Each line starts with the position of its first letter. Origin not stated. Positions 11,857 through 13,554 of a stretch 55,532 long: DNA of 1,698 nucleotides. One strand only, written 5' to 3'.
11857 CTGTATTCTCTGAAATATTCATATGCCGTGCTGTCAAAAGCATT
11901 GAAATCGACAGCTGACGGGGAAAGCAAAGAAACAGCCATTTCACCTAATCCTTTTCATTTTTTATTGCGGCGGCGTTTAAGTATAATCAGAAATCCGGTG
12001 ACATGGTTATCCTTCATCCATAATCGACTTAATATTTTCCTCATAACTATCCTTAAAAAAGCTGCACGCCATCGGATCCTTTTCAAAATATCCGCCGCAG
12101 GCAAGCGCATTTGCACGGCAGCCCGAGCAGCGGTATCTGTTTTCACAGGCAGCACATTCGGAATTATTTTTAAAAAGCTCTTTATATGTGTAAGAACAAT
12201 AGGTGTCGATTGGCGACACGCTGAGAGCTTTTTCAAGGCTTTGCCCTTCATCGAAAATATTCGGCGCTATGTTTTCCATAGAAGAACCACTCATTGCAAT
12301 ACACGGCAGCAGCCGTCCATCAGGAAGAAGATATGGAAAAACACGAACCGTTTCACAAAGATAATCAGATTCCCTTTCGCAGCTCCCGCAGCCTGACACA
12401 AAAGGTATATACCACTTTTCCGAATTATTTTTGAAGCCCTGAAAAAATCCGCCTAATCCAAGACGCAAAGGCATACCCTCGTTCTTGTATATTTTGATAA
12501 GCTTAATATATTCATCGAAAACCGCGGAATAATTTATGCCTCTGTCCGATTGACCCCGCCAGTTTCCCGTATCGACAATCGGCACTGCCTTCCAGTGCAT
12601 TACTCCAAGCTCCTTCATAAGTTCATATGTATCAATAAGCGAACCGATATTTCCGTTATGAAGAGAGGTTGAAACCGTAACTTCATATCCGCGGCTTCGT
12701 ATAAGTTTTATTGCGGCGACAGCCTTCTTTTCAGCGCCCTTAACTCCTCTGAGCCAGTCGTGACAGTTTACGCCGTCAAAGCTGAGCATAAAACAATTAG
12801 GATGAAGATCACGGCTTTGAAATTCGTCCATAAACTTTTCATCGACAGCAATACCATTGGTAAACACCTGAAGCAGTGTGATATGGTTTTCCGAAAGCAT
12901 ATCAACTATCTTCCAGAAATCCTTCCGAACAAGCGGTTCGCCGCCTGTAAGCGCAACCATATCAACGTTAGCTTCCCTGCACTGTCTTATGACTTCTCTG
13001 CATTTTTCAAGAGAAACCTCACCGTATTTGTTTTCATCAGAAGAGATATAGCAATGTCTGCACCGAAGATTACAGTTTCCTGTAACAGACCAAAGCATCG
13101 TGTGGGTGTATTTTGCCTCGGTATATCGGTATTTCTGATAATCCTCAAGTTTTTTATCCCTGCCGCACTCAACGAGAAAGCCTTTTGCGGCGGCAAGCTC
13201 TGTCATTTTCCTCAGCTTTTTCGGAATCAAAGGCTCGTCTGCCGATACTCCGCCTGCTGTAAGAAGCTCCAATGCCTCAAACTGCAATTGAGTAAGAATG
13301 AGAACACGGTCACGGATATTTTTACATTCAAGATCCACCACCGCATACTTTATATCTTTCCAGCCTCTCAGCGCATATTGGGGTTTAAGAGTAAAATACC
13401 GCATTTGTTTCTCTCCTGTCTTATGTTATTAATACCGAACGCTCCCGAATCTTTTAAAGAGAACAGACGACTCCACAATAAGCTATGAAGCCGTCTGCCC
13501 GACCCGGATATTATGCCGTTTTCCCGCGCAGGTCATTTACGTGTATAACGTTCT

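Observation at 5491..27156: Candidate lipidated RiPP system: Nif11-leader peptides + radical SAM/SPASM + private KS/CLF/KR/ACP + GNAT-type transferases (~21.6 kb)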

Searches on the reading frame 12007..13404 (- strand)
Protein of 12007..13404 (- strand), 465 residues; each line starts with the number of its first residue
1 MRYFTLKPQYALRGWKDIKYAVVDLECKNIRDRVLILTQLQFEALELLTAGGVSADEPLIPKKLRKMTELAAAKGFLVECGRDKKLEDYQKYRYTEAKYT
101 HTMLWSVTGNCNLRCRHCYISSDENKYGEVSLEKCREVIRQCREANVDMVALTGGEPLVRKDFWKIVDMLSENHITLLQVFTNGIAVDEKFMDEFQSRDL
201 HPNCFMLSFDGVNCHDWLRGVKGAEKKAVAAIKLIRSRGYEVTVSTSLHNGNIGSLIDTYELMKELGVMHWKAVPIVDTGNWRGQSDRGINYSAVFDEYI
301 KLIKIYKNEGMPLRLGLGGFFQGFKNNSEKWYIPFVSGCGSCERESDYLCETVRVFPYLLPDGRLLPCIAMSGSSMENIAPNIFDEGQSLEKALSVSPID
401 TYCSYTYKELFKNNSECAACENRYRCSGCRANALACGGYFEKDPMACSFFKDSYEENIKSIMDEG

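Call 5: search_protein_families(library=pfam, proteins=[window:12007-13404:-], max_evalue=0.01)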
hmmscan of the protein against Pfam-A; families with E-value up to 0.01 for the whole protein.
window:12007-13404:- (465 aa): 2 families
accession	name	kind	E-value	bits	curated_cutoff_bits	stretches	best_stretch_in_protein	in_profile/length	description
PF04055.27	Radical_SAM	-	1.5e-23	84.3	29.5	1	106-261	2-164/166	Radical SAM superfamily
PF13353.11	Fer4_12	-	7.5e-06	26.7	22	1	108-188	12-95/137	4Fe-4S single cluster domain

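Call 6: search_protein_families(library=ncbifam, proteins=[window:12007-13404:-], max_evalue=0.001)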
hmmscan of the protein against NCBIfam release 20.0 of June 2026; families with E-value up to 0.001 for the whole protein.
window:12007-13404:- (465 aa): 68 families (the best 25 are shown)
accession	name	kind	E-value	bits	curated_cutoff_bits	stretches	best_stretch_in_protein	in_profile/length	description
TIGR04053.2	TIGR04053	equivalog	3.5e-28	98.9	395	1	101-291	8-199/366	TIGR04053 family radical SAM/SPASM domain-containing protein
TIGR04051.1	rSAM_NirJ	equivalog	4.7e-28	98.2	515.45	1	103-280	4-180/354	heme d1 biosynthesis radical SAM protein NirJ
TIGR04545.1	rSAM_ahbD_hemeb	equivalog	4.9e-28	98.6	500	1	104-292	3-191/339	heme b synthase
NF050035.1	rSAM_WgK_link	exception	4.3e-26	91.8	650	1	106-282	14-190/367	radical SAM/SPASM peptide maturase WgkB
TIGR04054.1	rSAM_NirJ1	equivalog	3e-25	88.7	650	1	99-266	34-200/387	putative heme d1 biosynthesis radical SAM protein NirJ1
TIGR03962.1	mycofact_rSAM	equivalog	1.5e-23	83.6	265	1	102-268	13-178/339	mycofactocin radical SAM maturase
TIGR04055.1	rSAM_NirJ2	equivalog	2.2e-23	83.3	500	1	104-286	3-184/326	putative heme d1 biosynthesis radical SAM protein NirJ2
TIGR04251.1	SCM_rSAM_ScmF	equivalog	1.3e-21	77.4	400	1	101-270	4-176/353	SynChlorMet cassette radical SAM/SPASM protein ScmF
NF045646.2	rSAM_Se_TrsS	equivalog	3e-21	75.5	490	1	99-248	84-235/441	radical SAM (seleno)protein TrsS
TIGR04340.1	rSAM_ACGX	hypoth_equivalog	6.2e-21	75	400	1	102-445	4-336/341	radical SAM/SPASM domain protein, ACGX system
TIGR04133.1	rSAM_w_lipo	hypoth_equivalog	1.1e-20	73.9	425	1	87-327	8-253/350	TIGR04133 family radical SAM/SPASM protein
TIGR04250.1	SCM_rSAM_ScmE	equivalog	1.7e-20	73.2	400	1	105-263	7-165/358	SynChlorMet cassette radical SAM/SPASM protein ScmE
NF045574.1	sacti_mat_StsB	exception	2e-20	73.1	625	1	93-303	89-291/466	StsB family radical SAM/SPASM domain sactipeptide maturase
TIGR04347.1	pseudo_SAM_Halo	equivalog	2.4e-20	73.2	525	1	96-269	33-205/390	TIGR04347 family pseudo-SAM/SPASM protein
TIGR02109.1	PQQ_syn_pqqE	equivalog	6.5e-20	71.4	381.35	1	102-268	8-174/358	pyrroloquinoline quinone biosynthesis protein PqqE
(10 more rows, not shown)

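Call 12: find_homologous_proteins(query=window:12007-13404:-, max_evalue=1e-10)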
Query window:12007-13404:- (465 aa): 396 proteins with E <= 1e-10 among 8000 candidates; the best 120 are listed.
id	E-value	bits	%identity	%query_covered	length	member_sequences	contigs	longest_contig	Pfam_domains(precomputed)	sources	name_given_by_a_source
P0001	0.0e+0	1094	100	100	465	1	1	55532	PF04055.28,PF13353.12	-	-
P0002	2.5e-232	790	71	100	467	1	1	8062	PF04055.28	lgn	-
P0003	9.3e-232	788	69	100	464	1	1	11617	PF04055.28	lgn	-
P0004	4.4e-227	773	68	100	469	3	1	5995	PF04055.28,PF13353.12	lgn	-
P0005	6.8e-226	769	68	99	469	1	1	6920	PF04055.28,PF13353.12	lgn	-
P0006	9.7e-222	755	67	100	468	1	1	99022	PF04055.28,PF13353.12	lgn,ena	-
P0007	2.2e-221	754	68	99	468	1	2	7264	PF04055.28,PF13353.12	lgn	-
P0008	1.4e-220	751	68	100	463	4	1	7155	PF04055.28,PF13353.12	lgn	-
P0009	1.6e-219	748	66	100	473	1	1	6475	PF04055.28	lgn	-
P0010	1.0e-215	735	66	100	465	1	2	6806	PF04055.28,PF13353.12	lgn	-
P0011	8.4e-214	729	67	99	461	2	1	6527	PF04055.28,PF13353.12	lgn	-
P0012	2.6e-211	721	67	100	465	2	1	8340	PF04055.28,PF13353.12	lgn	-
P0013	8.4e-211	719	66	100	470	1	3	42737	PF04055.28,PF13353.12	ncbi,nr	ncbi:MAG: radical SAM protein [Ruminococcus sp.]|nr:radical SAM protein [Ruminococcus sp.] MCM138271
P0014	2.9e-209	714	65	99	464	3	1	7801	PF04055.28,PF13353.12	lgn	-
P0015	4.7e-209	713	65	100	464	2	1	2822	PF04055.28,PF13353.12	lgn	-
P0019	7.3e-203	693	61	99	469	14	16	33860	PF04055.28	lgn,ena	-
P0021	7.7e-189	647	60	96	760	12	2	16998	PF22541.3,PF04055.28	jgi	-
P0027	6.9e-175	601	54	100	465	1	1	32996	PF04055.28,PF13353.12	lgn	-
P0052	4.3e-109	384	41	99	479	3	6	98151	PF04055.28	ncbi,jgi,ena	-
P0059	1.1e-104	369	39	100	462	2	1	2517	PF13186.12,PF04055.28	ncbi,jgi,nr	ncbi:MAG: radical SAM protein [Oscillospiraceae bacterium]|jgi:radical SAM protein with 4Fe4S-bindin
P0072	4.1e-101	358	40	98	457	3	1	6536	PF13186.12,PF04055.28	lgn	-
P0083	9.3e-95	337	38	98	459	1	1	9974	PF13186.12,PF04055.28,PF13353.12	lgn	-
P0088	6.6e-93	330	37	99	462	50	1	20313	PF13186.12,PF04055.28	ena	-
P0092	2.5e-91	325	38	100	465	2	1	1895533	PF04055.28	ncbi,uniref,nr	ncbi:radical SAM/SPASM domain-containing protein [Raoultibacter phocaeensis]|uniref:radical SAM/SPAS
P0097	1.3e-89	320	36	99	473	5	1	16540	PF13186.12,PF04055.28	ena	-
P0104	1.3e-84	303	35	99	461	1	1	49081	PF13186.12,PF04055.28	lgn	-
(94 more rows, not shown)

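Call 14: find_encoding_contigs(protein=P0006, flank=10000, max_places=2)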
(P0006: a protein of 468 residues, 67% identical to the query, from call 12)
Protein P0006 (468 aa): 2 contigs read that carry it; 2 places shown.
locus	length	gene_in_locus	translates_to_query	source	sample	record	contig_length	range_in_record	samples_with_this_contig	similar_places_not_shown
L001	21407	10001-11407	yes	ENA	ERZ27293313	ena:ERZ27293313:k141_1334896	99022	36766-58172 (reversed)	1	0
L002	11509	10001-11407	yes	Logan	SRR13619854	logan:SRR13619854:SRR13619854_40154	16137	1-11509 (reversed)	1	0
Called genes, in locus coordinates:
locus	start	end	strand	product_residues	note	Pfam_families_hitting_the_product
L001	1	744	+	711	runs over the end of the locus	PF02743:dCache_1, PF22673:MCP-like_PDC_1, PF17201:Cache_3-Cache_2, PF00672:HAMP, PF07228:SpoIIE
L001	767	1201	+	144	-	PF13581:HATPase_c_2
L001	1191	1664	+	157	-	-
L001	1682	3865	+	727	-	PF03412:Peptidase_C39, PF12385:Peptidase_C70 (weak), PF13529:Peptidase_C39_2, PF00664:ABC_membrane, PF02463:SMC_N (faint), PF00005:ABC_tran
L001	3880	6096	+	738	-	PF02463:SMC_N (faint), PF00664:ABC_membrane, PF00005:ABC_tran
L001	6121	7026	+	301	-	PF00583:Acetyltransf_1 (faint)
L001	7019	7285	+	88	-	PF00550:PP-binding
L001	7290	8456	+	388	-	PF00109:ketoacyl-synt, PF02801:Ketoacyl-synt_C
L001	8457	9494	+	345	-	PF00109:ketoacyl-synt (faint)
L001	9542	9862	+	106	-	-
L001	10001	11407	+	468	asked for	PF13353:Fer4_12 (weak), PF04055:Radical_SAM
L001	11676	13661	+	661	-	PF00270:DEAD (faint), PF04851:ResIII, PF17757:UvrB_inter, PF27431:UvrB_3rd, PF00271:Helicase_C, PF12344:UvrB, PF02151:UVR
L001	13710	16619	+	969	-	PF00005:ABC_tran (faint), PF02463:SMC_N (faint), PF03193:RsgA_GTPase (faint), PF13191:AAA_16 (faint), PF13555:AAA_29 (faint), PF20703:nSTAND1 (faint), PF17760:UvrA_inter, PF17755:UvrA_DNA-bind, +1 more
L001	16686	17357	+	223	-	PF03808:Glyco_tran_WecG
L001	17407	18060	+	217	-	PF17836:PglD_N, PF25087:GMPPB_C (faint), PF00132:Hexapep (weak), PF14602:Hexapep_2 (weak)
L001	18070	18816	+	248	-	PF00106:adh_short, PF08659:KR, PF23441:SDR (weak), PF13561:adh_short_C2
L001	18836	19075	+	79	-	-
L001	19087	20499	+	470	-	PF00501:AMP-binding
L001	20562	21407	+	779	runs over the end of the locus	PF04443:LuxE, PF05893:LuxC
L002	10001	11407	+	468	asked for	PF13353:Fer4_12 (weak), PF04055:Radical_SAM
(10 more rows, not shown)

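Call 15: find_encoding_contigs(protein=P0013, flank=10000, max_places=2)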
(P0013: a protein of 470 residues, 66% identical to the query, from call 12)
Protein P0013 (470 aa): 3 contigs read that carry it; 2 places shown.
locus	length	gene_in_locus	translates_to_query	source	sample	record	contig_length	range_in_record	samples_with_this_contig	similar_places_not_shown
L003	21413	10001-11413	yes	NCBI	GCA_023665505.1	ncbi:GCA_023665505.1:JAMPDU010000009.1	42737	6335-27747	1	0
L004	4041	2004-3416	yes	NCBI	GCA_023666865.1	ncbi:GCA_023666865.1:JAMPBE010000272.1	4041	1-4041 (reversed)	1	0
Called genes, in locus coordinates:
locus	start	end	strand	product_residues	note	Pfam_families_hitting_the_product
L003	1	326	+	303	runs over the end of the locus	-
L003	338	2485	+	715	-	PF03412:Peptidase_C39, PF13529:Peptidase_C39_2 (weak), PF00664:ABC_membrane, PF00005:ABC_tran, PF02463:SMC_N (faint)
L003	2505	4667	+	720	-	PF00664:ABC_membrane, PF00005:ABC_tran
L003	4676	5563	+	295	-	PF00583:Acetyltransf_1 (faint)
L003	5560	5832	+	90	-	PF00550:PP-binding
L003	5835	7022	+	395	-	PF00109:ketoacyl-synt, PF02801:Ketoacyl-synt_C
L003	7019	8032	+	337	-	-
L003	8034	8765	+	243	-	PF00106:adh_short, PF08659:KR, PF23441:SDR (faint), PF13561:adh_short_C2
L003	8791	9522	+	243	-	PF10988:DUF2807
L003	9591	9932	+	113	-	-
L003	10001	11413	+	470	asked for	PF13353:Fer4_12 (weak), PF04055:Radical_SAM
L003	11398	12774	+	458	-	PF04055:Radical_SAM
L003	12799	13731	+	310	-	PF09924:LPG_synthase_C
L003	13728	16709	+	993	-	PF07690:MFS_1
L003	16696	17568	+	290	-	-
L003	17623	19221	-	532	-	PF00989:PAS (faint), PF08448:PAS_4 (faint), PF00990:GGDEF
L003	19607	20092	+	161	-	PF01966:HD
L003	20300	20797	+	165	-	-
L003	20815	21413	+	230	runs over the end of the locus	PF20599:DUF6796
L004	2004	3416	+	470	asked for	PF13353:Fer4_12 (weak), PF04055:Radical_SAM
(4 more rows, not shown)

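Call 29: find_related_loci(query=A1, collection=genome_contigs, flank=10000)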
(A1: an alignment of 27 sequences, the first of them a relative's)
Query A1 (465 aa) in genome_contigs; peptide patterns used: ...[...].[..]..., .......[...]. (x = any residue, [..] = any of these).
600 stretches matched a pattern (row limit reached: there are more); 542 encode a relative of the query (tblastn E <= 1e-3); the best 80 are kept; 80 distinct loci.
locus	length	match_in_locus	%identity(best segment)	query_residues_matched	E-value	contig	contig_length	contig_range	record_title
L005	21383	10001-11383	30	3-463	4e-66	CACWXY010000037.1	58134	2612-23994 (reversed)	MAG: uncultured Clostridiales bacterium isolate RUG11012 genome assembly, contig: RUG11012_asm_37, whole genome shotgun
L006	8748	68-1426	37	3-460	2e-90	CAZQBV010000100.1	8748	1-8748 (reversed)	MAG TPA_asm: uncultured Christensenella sp. isolate SRP242652_co4_64 genome assembly, contig: NODE_3744_length_8748_cov_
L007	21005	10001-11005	27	103-438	3e-28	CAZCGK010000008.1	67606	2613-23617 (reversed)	MAG TPA_asm: uncultured archaeon isolate binchicken_co6_226 genome assembly, contig: NODE_183_length_67606_cov_9.684697,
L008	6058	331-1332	26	103-441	2e-26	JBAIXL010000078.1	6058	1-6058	MAG: Methanolinea tarda isolate bin_209 c_000006197524, whole genome shotgun sequence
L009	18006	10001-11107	24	84-455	2e-25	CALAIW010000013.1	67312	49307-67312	MAG: uncultured bacterium isolate S1_Bin_METABAT__242_1 genome assembly, contig: c_000002619795, whole genome shotgun se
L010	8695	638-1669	27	103-444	1e-24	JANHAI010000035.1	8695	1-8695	MAG: Candidatus Methanomethylicia archaeon isolate LCB019-004 scaffold_11764_c1, whole genome shotgun sequence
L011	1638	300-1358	24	86-446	3e-24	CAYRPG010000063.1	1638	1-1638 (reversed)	MAG TPA_asm: uncultured Methanomassiliicoccus sp. isolate SRP216815_co1_24 genome assembly, contig: NODE_106057_length_1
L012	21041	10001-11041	27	93-445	7e-24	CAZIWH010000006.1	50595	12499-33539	MAG TPA_asm: uncultured Hyperthermus sp. isolate SRP163575_co1_287 genome assembly, contig: NODE_1154_length_50595_cov_5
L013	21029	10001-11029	25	103-444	6e-24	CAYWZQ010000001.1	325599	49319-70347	MAG TPA_asm: uncultured Nitrososphaerota archaeon isolate SRP141552_co1_135 genome assembly, contig: NODE_2_length_32559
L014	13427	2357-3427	25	103-433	2e-23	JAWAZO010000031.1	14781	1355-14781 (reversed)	MAG: Candidatus Bathyarchaeia archaeon isolate ZZQ_201803_bins_84 ZZQ_201803_bins_84_scaffold_31, whole genome shotgun s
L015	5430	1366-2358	24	103-435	8e-24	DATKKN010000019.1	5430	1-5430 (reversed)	MAG TPA_asm: Methanomicrobiales archaeon isolate SMAG_U14658 k141_3156052, whole genome shotgun sequence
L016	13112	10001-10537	32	107-285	2e-23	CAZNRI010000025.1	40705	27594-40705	MAG TPA_asm: uncultured Brevefilum sp. isolate binchicken_co211_279 genome assembly, contig: NODE_546_length_40705_cov_1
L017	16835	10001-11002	24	103-444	5e-23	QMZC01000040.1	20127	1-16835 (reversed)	MAG: Archaeoglobales archaeon isolate B5_G16 B5_Guay16_scaffold_01224, whole genome shotgun sequence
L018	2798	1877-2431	31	103-289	4e-23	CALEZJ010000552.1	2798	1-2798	MAG TPA_asm: uncultured Rhodobacteraceae bacterium isolate SRR1506987_bin.185_CONCOCT_v1.1_MAG genome assembly, contig:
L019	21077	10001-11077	23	103-435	9e-23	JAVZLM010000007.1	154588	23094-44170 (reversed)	MAG: Candidatus Bathyarchaeia archaeon isolate DRTY-6_201907_bins_54 DRTY-6_201907_bins_54_scaffold_7, whole genome shot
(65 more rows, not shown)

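Call 30: find_encoding_contigs(protein=P0021, flank=10000, max_places=1)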
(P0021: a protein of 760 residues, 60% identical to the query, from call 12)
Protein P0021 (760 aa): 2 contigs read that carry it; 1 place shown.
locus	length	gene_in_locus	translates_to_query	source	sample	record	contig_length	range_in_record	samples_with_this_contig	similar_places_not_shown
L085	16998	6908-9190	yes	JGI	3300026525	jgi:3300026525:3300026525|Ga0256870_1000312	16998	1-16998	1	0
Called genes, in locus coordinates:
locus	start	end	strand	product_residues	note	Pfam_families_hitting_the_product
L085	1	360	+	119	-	?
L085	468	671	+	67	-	-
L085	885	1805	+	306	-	PF00583:Acetyltransf_1 (weak), PF13508:Acetyltransf_7 (faint)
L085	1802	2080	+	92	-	-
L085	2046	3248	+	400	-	PF00109:ketoacyl-synt, PF02801:Ketoacyl-synt_C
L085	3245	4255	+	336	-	-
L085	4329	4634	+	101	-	-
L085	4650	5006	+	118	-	-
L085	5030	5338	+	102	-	-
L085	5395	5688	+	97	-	-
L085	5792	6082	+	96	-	-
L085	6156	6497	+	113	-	-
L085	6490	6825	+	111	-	-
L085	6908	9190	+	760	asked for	PF04055:Radical_SAM, PF22541:DUF7005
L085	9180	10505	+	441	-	PF00364:Biotin_lipoyl (faint), PF25973:BSH_CzcB (faint)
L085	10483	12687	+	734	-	PF03412:Peptidase_C39, PF13529:Peptidase_C39_2 (faint), PF00664:ABC_membrane, PF00005:ABC_tran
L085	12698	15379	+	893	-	PF00664:ABC_membrane, PF00005:ABC_tran, PF02463:SMC_N (weak)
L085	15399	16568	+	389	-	PF13433:Peripla_BP_5, PF13458:Peripla_BP_6, PF01094:ANF_receptor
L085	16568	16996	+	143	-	?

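Call 31: find_encoding_contigs(protein=P0019, flank=10000, max_places=1)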
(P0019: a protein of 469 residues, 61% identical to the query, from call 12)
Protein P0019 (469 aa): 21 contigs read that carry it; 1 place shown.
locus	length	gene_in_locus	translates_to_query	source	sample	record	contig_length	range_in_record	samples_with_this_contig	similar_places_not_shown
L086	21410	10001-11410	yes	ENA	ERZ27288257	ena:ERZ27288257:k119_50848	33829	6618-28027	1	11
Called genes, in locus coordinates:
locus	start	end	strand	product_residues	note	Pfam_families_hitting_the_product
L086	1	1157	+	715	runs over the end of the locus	PF03412:Peptidase_C39, PF13529:Peptidase_C39_2 (weak), PF00664:ABC_membrane, PF00005:ABC_tran, PF02463:SMC_N (weak)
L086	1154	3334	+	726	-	PF00664:ABC_membrane, PF02463:SMC_N (faint), PF00005:ABC_tran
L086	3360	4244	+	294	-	PF22541:DUF7005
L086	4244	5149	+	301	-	PF00583:Acetyltransf_1 (faint)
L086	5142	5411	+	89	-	PF00550:PP-binding (weak)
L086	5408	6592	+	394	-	PF00109:ketoacyl-synt, PF02801:Ketoacyl-synt_C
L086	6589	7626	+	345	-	-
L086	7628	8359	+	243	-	PF00106:adh_short, PF08659:KR, PF13561:adh_short_C2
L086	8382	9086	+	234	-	PF10988:DUF2807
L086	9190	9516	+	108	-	-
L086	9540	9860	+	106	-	-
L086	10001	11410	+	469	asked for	PF04055:Radical_SAM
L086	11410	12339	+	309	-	PF09924:LPG_synthase_C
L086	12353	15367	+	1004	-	PF07690:MFS_1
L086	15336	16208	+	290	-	-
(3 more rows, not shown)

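Call 32: find_encoding_contigs(protein=P0027, flank=10000, max_places=1)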
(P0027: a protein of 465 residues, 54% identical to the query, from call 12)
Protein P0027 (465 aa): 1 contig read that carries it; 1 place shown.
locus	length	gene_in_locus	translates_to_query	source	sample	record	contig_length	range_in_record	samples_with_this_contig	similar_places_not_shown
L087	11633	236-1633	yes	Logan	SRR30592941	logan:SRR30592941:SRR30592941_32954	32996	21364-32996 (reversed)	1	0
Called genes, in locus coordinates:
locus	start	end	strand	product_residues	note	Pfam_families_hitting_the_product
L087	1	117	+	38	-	?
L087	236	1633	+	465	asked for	PF13353:Fer4_12 (weak), PF04055:Radical_SAM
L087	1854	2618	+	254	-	-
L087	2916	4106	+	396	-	PF01168:Ala_racemase_N, PF00842:Ala_racemase_C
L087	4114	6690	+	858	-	PF02739:5_3_exonuc_N, PF01367:5_3_exonuc, PF00476:DNA_pol_A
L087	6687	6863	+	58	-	-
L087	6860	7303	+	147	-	PF01451:LMWPc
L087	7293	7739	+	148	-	PF13420:Acetyltransf_4, PF13673:Acetyltransf_10, PF00583:Acetyltransf_1, PF13508:Acetyltransf_7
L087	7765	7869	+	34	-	-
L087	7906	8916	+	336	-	PF00814:TsaD, PF22521:HypF_C_2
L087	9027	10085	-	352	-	PF17802:SpaA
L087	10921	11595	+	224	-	PF13542:HTH_Tnp_ISL3 (faint), PF13518:HTH_28, PF13551:HTH_29 (faint), PF13565:HTH_32 (faint), PF13518:HTH_28 (weak), PF01527:HTH_Tnp_1, PF13384:HTH_23 (weak), PF13518:HTH_28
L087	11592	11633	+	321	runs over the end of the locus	PF13276:HTH_21, PF00665:rve, PF13683:rve_3 (weak), PF13333:rve_2 (weak)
